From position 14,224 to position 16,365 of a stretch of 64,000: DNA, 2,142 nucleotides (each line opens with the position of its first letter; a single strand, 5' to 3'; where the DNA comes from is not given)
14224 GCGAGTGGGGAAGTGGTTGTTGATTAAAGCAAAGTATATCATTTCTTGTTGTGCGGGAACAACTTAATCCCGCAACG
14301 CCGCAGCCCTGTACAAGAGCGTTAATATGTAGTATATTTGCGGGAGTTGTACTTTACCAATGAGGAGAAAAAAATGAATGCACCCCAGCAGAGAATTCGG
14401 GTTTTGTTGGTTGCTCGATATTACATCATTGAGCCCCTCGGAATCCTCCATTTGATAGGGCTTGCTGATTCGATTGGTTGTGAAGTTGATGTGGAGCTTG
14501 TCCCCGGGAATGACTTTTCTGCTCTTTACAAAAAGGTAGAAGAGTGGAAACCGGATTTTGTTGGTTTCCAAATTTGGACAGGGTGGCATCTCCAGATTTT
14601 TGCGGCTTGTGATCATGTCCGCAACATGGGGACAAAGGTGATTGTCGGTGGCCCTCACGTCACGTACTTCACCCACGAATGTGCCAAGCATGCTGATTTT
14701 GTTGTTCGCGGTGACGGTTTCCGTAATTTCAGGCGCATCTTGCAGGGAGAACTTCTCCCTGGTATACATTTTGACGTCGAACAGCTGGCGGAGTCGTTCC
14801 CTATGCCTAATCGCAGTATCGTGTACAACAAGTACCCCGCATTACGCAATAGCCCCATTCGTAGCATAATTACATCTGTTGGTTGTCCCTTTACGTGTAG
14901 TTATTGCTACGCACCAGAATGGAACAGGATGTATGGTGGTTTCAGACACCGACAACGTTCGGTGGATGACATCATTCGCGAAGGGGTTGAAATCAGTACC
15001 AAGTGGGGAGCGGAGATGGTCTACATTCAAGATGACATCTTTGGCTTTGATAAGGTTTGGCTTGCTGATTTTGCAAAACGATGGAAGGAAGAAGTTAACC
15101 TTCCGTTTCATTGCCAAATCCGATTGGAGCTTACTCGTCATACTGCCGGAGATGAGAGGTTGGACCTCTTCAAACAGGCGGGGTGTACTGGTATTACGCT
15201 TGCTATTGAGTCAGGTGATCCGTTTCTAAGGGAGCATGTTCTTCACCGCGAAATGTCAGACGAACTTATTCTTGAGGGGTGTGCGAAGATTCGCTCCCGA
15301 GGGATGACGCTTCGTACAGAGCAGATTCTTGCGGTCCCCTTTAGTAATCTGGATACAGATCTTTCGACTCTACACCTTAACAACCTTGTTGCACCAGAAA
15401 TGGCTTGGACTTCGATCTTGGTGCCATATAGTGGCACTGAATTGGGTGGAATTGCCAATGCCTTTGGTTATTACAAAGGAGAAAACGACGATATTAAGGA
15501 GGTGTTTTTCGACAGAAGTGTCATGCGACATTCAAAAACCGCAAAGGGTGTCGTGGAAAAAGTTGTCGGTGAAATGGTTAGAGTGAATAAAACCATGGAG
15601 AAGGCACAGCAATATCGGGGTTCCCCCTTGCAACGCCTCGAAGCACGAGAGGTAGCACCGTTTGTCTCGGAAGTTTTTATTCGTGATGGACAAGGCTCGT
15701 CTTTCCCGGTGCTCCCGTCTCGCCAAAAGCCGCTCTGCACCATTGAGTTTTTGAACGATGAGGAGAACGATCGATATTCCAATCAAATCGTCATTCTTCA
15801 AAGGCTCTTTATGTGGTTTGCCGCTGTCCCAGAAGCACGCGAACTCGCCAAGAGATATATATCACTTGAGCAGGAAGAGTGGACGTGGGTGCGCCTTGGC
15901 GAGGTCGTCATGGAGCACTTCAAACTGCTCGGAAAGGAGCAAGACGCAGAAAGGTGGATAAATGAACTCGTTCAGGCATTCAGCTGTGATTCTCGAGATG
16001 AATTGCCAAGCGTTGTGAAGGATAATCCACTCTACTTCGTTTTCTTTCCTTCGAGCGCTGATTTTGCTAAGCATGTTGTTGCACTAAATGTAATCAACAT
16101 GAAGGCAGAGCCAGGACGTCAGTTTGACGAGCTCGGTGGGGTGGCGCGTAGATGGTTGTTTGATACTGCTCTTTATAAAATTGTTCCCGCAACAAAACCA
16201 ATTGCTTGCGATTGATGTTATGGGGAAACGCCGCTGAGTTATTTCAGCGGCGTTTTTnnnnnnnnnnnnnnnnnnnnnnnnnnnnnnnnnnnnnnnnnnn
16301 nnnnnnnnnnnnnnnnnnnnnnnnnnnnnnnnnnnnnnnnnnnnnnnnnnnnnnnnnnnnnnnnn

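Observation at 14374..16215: B12-binding radical SAM enzyme embedded in the glycan cluster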

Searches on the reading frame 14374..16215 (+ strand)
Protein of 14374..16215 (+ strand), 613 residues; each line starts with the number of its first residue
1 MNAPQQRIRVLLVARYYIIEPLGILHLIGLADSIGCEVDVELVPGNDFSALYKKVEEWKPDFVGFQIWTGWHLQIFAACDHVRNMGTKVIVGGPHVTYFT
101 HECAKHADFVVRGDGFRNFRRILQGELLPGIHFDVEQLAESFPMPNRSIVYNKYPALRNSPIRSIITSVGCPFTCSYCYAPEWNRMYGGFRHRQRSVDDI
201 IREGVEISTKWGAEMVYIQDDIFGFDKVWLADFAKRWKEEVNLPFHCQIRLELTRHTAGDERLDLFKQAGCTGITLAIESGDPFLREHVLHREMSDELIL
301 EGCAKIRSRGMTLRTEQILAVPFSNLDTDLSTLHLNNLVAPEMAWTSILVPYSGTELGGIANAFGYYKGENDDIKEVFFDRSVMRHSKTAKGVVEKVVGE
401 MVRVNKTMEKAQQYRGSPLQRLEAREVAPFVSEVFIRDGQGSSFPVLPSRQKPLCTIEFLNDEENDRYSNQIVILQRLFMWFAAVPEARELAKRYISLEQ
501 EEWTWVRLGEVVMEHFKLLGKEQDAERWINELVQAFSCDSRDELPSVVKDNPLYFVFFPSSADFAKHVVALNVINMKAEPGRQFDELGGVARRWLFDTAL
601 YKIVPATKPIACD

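Call 5: search_protein_families(library=pfam, proteins=[window:14374-16215:+], max_evalue=1)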
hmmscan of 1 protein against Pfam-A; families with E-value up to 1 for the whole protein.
window:14374-16215:+ (613 aa): 4 families
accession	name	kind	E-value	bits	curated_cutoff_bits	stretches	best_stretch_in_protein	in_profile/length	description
PF04055.27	Radical_SAM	-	4e-15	56.8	29.5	1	165-325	1-155/166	Radical SAM superfamily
PF02310.24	B12-binding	-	4.6e-11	43.1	32.1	1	9-116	2-114/121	B12 binding domain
PF13286.11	HD_assoc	-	0.017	16.1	22.2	0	510-549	20-58/91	Phosphohydrolase-associated domain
PF13353.11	Fer4_12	-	0.02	15.6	22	1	163-203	7-47/137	4Fe-4S single cluster domain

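Call 6: search_protein_families(library=ncbifam, proteins=[window:14374-16215:+], max_evalue=1)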
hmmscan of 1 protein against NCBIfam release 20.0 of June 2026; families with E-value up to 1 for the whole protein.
window:14374-16215:+ (613 aa): 20 families
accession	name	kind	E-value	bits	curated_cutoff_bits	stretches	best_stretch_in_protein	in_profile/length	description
TIGR03471.1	HpnJ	equivalog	1.3e-17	63.9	577.6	1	151-399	185-426/472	hopanoid biosynthesis associated radical SAM protein HpnJ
NF033070.1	rSAM_AprD4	equivalog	6.3e-16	58.3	500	1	142-412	173-441/456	AprD4 family radical SAM diol-dehydratase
TIGR04013.1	B12_SAM_MJ_1487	hypoth_equivalog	7.5e-15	54.7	251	1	53-206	36-191/382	TIGR04013 family B12-binding domain/radical SAM domain-containing protein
TIGR04479.1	bcpD_PhpK_rSAM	subfamily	4.9e-14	51.6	600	1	139-342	218-412/504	PhpK family radical SAM P-methyltransferase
TIGR04072.2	rSAM_ladder_B12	equivalog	1.9e-13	49.9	360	1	16-277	13-288/443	lipid biosynthesis B12-binding/radical SAM protein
TIGR04295.1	B12_rSAM_oligo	hypoth_equivalog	9e-09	34.5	400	1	162-281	200-304/422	TIGR04295 family B12-binding domain-containing radical SAM protein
TIGR02026.1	BchE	equivalog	1.6e-08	33.8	481.35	1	167-361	199-387/497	magnesium-protoporphyrin IX monomethyl ester anaerobic oxidative cyclase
NF038361.1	rSAM_Sden_1168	equivalog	2.1e-08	33.2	575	1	151-282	273-394/560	Sden_1168 family B12-binding radical SAM P-methyltransferase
TIGR04367.1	HpnR_B12_rSAM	equivalog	6.3e-08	31.6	650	1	16-356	17-368/490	hopanoid C-3 methylase HpnR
NF033712.0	B12_rSAM_KedN5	subfamily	2.4e-07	29.4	700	2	55-127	58-135/624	KedN5 family methylcobalamin-dependent radical SAM C-methyltransferase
TIGR04385.1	B12_rSAM_cofa1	equivalog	1.8e-06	27.5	450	1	163-308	194-333/438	B12 lower ligand biosynthesis radical SAM protein BzaD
NF050148.1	rSAM_ApyD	equivalog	2.8e-06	26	750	1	149-307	185-334/645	RiPP biosynthesis radical SAM protein ApyD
TIGR04428.1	B12_rSAM_trp_MT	equivalog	4e-05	22.2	500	1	158-279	212-333/558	tryptophan 2-C-methyltransferase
TIGR04190.1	B12_SAM_Ta0216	equivalog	0.00019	20.2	500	1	155-240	212-298/554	TIGR04190 family B12-binding domain/radical SAM domain protein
TIGR04014.1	B12_SAM_MJ_0865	equivalog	0.00028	19.8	360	1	51-215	30-208/434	methyl-coenzyme M reductase glutamine C-methyltransferase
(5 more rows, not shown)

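Call 9: find_homologous_proteins(query=window:14374-16215:+)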
Query window:14374-16215:+ (613 aa): 308 proteins with E <= 0.001 among 8000 candidates; the best 120 are listed.
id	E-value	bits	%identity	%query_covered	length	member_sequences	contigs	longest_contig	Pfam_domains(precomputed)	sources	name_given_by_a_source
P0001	0.0e+0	1438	100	100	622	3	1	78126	PF04055.28,PF02310.25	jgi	jgi:radical SAM superfamily enzyme YgiQ (UPF0313 family)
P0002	0.0e+0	1096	75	99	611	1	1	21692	PF04055.28,PF02310.25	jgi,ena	-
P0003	0.0e+0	1095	74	99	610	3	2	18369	PF04055.28,PF02310.25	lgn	-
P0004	0.0e+0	1087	74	99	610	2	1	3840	PF04055.28,PF02310.25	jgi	-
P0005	0.0e+0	1084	74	99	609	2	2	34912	PF04055.28,PF02310.25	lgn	-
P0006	0.0e+0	1083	74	99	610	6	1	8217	PF04055.28,PF02310.25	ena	-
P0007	0.0e+0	1080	74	99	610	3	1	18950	PF04055.28,PF02310.25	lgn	-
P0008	0.0e+0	1079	75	98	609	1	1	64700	PF04055.28,PF02310.25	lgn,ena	-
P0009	0.0e+0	1076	74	99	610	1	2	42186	PF04055.28,PF02310.25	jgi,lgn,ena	-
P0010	0.0e+0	1072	74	99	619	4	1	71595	PF04055.28,PF02310.25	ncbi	-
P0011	0.0e+0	1071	73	99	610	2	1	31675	PF04055.28,PF02310.25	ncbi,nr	ncbi:radical SAM protein [Candidatus Kaiserbacteria bacterium]|nr:radical SAM protein [Candidatus Ka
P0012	0.0e+0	1069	74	99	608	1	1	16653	PF04055.28,PF02310.25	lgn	-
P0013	0.0e+0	1069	74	99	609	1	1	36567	PF04055.28,PF02310.25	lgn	-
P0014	0.0e+0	1068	73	99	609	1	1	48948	PF04055.28,PF02310.25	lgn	-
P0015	0.0e+0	1066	73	99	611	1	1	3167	PF04055.28,PF02310.25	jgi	-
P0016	0.0e+0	1064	73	100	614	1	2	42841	PF04055.28,PF02310.25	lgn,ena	-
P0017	0.0e+0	1050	72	99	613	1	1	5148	PF04055.28,PF02310.25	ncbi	-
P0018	0.0e+0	1049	72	99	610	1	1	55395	PF04055.28,PF02310.25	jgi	jgi:anaerobic magnesium-protoporphyrin IX monomethyl ester cyclase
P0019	0.0e+0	1044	71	99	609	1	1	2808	PF04055.28,PF02310.25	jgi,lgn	jgi:anaerobic magnesium-protoporphyrin IX monomethyl ester cyclase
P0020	0.0e+0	1036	71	99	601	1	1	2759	PF04055.28,PF02310.25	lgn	-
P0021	0.0e+0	1032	71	99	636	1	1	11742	PF04055.28,PF02310.25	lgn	-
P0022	8.2e-295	997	67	100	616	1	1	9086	PF04055.28,PF02310.25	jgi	jgi:radical SAM superfamily enzyme YgiQ (UPF0313 family)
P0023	2.8e-292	989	69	99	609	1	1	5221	PF04055.28,PF02310.25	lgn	-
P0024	6.8e-292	987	78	86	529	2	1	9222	PF04055.28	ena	-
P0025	1.3e-283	960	67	99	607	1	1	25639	PF04055.28,PF02310.25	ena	-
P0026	2.4e-282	956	66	99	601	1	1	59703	PF04055.28,PF02310.25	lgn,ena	-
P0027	2.4e-268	910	64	99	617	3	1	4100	PF04055.28,PF02310.25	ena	-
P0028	4.5e-261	886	62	99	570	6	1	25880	PF04055.28,PF02310.25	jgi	-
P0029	7.3e-259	878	63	99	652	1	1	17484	PF04055.28,PF02310.25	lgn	-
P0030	4.2e-258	876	62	100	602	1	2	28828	PF04055.28,PF02310.25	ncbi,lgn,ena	-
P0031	3.8e-257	873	62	99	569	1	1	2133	PF04055.28,PF02310.25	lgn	-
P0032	4.5e-257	872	62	99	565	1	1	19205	PF04055.28,PF02310.25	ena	-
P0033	9.5e-256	868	62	99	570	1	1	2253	PF04055.28,PF02310.25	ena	-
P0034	1.1e-255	868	62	99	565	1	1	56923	PF04055.28,PF02310.25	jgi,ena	-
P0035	5.5e-248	842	60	99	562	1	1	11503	PF04055.28,PF02310.25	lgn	-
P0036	8.6e-247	838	60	98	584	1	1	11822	PF04055.28,PF02310.25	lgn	-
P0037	1.1e-245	835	60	98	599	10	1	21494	PF04055.28,PF02310.25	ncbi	-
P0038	1.4e-242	824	60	98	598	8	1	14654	PF04055.28,PF02310.25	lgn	-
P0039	3.9e-241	820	59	99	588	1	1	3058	PF04055.28,PF02310.25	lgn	-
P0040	1.2e-221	755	62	87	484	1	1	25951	PF04055.28,PF02310.25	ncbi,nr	ncbi:MAG: cobalamin-dependent protein [Candidatus Kaiserbacteria bacterium]|nr:cobalamin-dependent p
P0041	8.6e-217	739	68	76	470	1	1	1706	PF04055.28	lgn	-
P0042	2.6e-214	731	54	98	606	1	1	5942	PF04055.28,PF02310.25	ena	-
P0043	6.2e-205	700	52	98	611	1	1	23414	PF04055.28,PF02310.25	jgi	jgi:anaerobic magnesium-protoporphyrin IX monomethyl ester cyclase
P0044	6.1e-204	697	69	69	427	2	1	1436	PF04055.28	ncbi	-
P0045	6.5e-204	697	51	98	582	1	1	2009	PF04055.28,PF02310.25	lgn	-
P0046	3.1e-202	691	52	98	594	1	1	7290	PF04055.28,PF02310.25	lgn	-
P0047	4.8e-202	691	52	99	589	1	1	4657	PF04055.28,PF02310.25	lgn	-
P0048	3.0e-201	688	50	99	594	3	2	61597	PF04055.28,PF02310.25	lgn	-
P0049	3.1e-201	688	51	98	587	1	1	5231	PF04055.28,PF02310.25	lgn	-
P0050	6.7e-200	684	51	99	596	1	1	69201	PF04055.28,PF02310.25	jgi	jgi:radical SAM superfamily enzyme YgiQ (UPF0313 family)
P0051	1.0e-199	683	51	98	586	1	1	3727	PF04055.28,PF02310.25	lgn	-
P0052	1.1e-199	683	50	98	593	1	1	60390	PF04055.28,PF02310.25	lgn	-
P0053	1.4e-199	683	51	98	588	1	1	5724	PF04055.28,PF02310.25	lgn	-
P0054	1.5e-198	679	50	99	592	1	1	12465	PF04055.28,PF02310.25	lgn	-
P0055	8.2e-198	677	50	98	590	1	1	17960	PF04055.28,PF02310.25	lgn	-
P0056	2.1e-197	675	50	97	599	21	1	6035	PF04055.28,PF02310.25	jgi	-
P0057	1.7e-195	669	52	98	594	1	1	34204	PF04055.28,PF02310.25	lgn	-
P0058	6.0e-195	667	50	98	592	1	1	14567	PF04055.28,PF02310.25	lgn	-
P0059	9.5e-195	666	50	98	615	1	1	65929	PF04055.28,PF02310.25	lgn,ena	-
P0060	1.1e-194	666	50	100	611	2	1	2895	PF04055.28,PF02310.25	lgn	-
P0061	4.3e-194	664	50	98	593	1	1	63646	PF04055.28,PF02310.25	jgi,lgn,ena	-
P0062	1.8e-193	662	50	99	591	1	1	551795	PF04055.28,PF02310.25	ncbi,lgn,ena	-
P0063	2.6e-193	662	50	98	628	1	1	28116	PF04055.28,PF02310.25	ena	-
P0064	3.9e-193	661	51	98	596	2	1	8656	PF04055.28,PF02310.25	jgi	jgi:anaerobic magnesium-protoporphyrin IX monomethyl ester cyclase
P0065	4.5e-193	661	49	99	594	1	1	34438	PF04055.28,PF02310.25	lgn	-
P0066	5.7e-193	661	51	98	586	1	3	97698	PF04055.28,PF02310.25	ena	-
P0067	1.2e-192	660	50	99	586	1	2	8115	PF04055.28,PF02310.25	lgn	-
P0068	1.3e-192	659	48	98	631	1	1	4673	PF04055.28,PF02310.25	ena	-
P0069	5.0e-192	658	50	99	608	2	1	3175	PF04055.28,PF02310.25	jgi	jgi:anaerobic magnesium-protoporphyrin IX monomethyl ester cyclase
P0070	6.2e-192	657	51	99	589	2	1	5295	PF04055.28,PF02310.25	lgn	-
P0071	9.9e-190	650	50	99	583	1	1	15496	PF04055.28,PF02310.25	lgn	-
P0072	1.8e-189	649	49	98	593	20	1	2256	PF04055.28,PF02310.25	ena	-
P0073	2.4e-189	649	48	98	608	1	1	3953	PF04055.28,PF02310.25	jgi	jgi:anaerobic magnesium-protoporphyrin IX monomethyl ester cyclase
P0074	3.0e-189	648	49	98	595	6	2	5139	PF04055.28,PF02310.25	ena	-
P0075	6.2e-189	647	47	98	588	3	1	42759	PF04055.28,PF02310.25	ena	-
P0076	6.4e-189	647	51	99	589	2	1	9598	PF04055.28,PF02310.25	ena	-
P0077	8.2e-189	647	49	99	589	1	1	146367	PF04055.28,PF02310.25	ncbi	ncbi:MAG: cobalamin-dependent protein [Candidatus Jorgensenbacteria bacterium]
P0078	1.6e-188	646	50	98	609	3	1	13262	PF04055.28,PF02310.25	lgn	-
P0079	3.0e-188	645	48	99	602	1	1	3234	PF04055.28,PF02310.25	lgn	-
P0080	1.2e-187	643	51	98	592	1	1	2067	PF04055.28,PF02310.25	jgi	jgi:hypothetical protein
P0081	4.6e-187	641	50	98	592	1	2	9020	PF04055.28,PF02310.25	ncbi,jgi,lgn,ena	-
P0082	4.7e-187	641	50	99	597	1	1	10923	PF04055.28,PF02310.25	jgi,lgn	jgi:radical SAM superfamily enzyme YgiQ (UPF0313 family)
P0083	3.4e-186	638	50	99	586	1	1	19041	PF04055.28,PF02310.25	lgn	-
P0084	4.5e-186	638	49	99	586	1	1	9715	PF04055.28,PF02310.25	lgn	-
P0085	4.9e-186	638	51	98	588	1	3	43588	PF04055.28,PF02310.25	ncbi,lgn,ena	ncbi:MAG: cobalamin-dependent protein [Patescibacteria group bacterium]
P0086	6.7e-186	637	50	98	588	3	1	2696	PF04055.28,PF02310.25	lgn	-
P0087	6.8e-186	637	50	99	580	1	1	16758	PF04055.28,PF02310.25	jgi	jgi:anaerobic magnesium-protoporphyrin IX monomethyl ester cyclase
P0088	1.4e-185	636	50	98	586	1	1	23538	PF04055.28,PF02310.25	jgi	jgi:radical SAM superfamily enzyme YgiQ (UPF0313 family)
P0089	2.0e-185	636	48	99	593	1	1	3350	PF04055.28,PF02310.25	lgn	-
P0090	2.1e-185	636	49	99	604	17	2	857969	PF04055.28,PF02310.25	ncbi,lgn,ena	ncbi:MAG: B12-binding domain-containing radical SAM protein [Stellaceae bacterium]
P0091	3.3e-185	635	48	99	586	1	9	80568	PF04055.28,PF02310.25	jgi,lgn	jgi:radical SAM superfamily enzyme YgiQ (UPF0313 family)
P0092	5.5e-185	634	47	100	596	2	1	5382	PF04055.28,PF02310.25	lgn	-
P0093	6.6e-185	634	49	99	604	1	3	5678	PF04055.28,PF02310.25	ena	-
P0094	8.2e-185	634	49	98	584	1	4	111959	PF04055.28,PF02310.25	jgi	jgi:radical SAM superfamily enzyme YgiQ (UPF0313 family)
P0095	1.2e-184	633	48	99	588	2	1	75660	PF04055.28,PF02310.25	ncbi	-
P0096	2.0e-184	632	47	99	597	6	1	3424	PF04055.28,PF02310.25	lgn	-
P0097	2.8e-184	632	50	99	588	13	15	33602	PF04055.28,PF02310.25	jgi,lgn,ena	-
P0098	3.2e-184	632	48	97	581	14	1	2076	PF04055.28,PF02310.25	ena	-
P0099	9.1e-184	630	50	98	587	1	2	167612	PF04055.28,PF02310.25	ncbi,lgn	-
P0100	1.1e-183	630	49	99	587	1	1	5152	PF04055.28,PF02310.25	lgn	-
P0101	1.3e-183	630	46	98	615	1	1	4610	PF04055.28,PF02310.25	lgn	-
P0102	1.6e-183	629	49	98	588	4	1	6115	PF04055.28,PF02310.25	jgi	jgi:radical SAM superfamily enzyme YgiQ (UPF0313 family)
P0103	4.5e-183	628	48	98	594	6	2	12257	PF04055.28,PF02310.25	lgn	-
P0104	5.2e-183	628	49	99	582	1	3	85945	PF04055.28,PF02310.25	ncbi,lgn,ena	ncbi:MAG: cobalamin-dependent protein [Patescibacteria group bacterium]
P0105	1.1e-182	627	49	98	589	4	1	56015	PF04055.28,PF02310.25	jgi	jgi:anaerobic magnesium-protoporphyrin IX monomethyl ester cyclase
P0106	2.4e-182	626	49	96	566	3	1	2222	PF04055.28,PF02310.25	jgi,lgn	-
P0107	2.6e-182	625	46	98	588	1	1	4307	PF04055.28,PF02310.25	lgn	-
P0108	3.2e-182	625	47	100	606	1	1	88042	PF04055.28,PF02310.25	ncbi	-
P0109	6.2e-182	624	49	99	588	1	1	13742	PF04055.28,PF02310.25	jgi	-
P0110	1.3e-181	623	48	98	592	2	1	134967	PF04055.28,PF02310.25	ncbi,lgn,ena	ncbi:MAG: cobalamin-dependent protein [Candidatus Paceibacterota bacterium]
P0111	3.9e-181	622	47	98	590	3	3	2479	PF04055.28,PF02310.25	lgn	-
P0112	4.0e-181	621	49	97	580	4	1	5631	PF04055.28,PF02310.25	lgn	-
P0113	4.0e-181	621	48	97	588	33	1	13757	PF04055.28,PF02310.25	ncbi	ncbi:MAG: cobalamin-dependent protein [Pyrinomonadaceae bacterium]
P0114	4.8e-181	621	50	98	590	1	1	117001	PF04055.28,PF02310.25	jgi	jgi:radical SAM superfamily enzyme YgiQ (UPF0313 family)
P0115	7.6e-181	621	47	99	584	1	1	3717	PF04055.28,PF02310.25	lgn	-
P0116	8.6e-181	620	49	97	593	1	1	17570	PF04055.28,PF02310.25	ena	-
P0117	1.0e-180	620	46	98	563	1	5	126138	PF04055.28,PF02310.25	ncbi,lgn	-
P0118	1.3e-180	620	48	98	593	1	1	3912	PF04055.28,PF02310.25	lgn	-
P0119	3.1e-180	619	48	99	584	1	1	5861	PF04055.28,PF02310.25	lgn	-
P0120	4.1e-180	618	47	99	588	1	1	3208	PF04055.28,PF02310.25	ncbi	-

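Call 10: search_solved_structures(query=window:14374-16215:+, max_evalue=1)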
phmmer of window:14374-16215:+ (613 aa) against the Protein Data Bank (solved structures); distinct sequences matched with E-value up to 1: 6.
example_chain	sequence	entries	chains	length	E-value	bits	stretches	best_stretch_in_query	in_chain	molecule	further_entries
6fd2_B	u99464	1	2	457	1.6e-12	49.7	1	142-381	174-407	Putative apramycin biosynthetic oxidoreductase 4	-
9ccb_A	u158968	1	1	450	0.013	16.9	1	165-360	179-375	Radical SAM core domain-containing protein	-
4q37_A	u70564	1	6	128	0.02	16.2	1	81-127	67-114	Radical SAM protein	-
6wte_A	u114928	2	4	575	0.046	15.1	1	157-279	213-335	B12-binding domain-containing protein | Tryptophan-C2-methyltransferase containing B12-binding domain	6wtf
4jc0_A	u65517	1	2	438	0.16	13.3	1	145-226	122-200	Ribosomal protein S12 methylthiotransferase RimO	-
5ce8_A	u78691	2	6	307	0.38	12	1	67-154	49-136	Branched-chain amino acid aminotransferase | Branched-chain-amino-acid aminotransferase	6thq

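Call 13: find_encoding_contigs(protein=P0001, flank=10000, max_places=3)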
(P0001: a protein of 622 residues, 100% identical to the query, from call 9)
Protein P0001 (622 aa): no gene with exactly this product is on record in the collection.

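Call 14: find_encoding_contigs(protein=P0010, flank=10000, max_places=2)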
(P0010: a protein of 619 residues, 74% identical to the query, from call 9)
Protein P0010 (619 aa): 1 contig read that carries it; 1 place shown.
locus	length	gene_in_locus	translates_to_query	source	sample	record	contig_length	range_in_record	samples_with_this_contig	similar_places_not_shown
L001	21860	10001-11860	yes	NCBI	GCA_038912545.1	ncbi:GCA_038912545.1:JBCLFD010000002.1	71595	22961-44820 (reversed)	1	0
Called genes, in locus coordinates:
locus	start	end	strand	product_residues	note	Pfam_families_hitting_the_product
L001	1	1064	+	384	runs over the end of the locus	-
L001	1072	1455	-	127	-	PF00190:Cupin_1 (weak), PF07883:Cupin_2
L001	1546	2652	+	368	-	PF13439:Glyco_transf_4 (faint), PF00534:Glycos_transf_1, PF13692:Glyco_trans_1_4, PF13524:Glyco_trans_1_2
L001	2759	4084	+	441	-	PF13231:PMT_2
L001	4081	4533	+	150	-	PF04138:GtrA_DPMS_TM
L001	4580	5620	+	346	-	PF01370:Epimerase, PF04321:RmlD_sub_bind, PF16363:GDP_Man_Dehyd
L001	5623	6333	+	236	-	PF00535:Glycos_transf_2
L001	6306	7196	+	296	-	PF13489:Methyltransf_23, PF13847:Methyltransf_31, PF08241:Methyltransf_11, PF08242:Methyltransf_12, PF13649:Methyltransf_25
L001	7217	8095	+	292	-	-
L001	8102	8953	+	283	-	PF02475:TRM5-TYW2_MTfase, PF05050:Methyltransf_21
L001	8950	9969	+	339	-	PF01075:Glyco_transf_9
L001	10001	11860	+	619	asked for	PF02310:B12-binding, PF04055:Radical_SAM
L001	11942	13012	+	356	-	PF00534:Glycos_transf_1, PF13692:Glyco_trans_1_4, PF13524:Glyco_trans_1_2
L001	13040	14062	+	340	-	PF01073:3Beta_HSD, PF01370:Epimerase, PF02719:Polysacc_synt_2, PF04321:RmlD_sub_bind, PF07993:NAD_binding_4, PF16363:GDP_Man_Dehyd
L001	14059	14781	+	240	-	PF00483:NTP_transferase, PF12804:NTP_transf_3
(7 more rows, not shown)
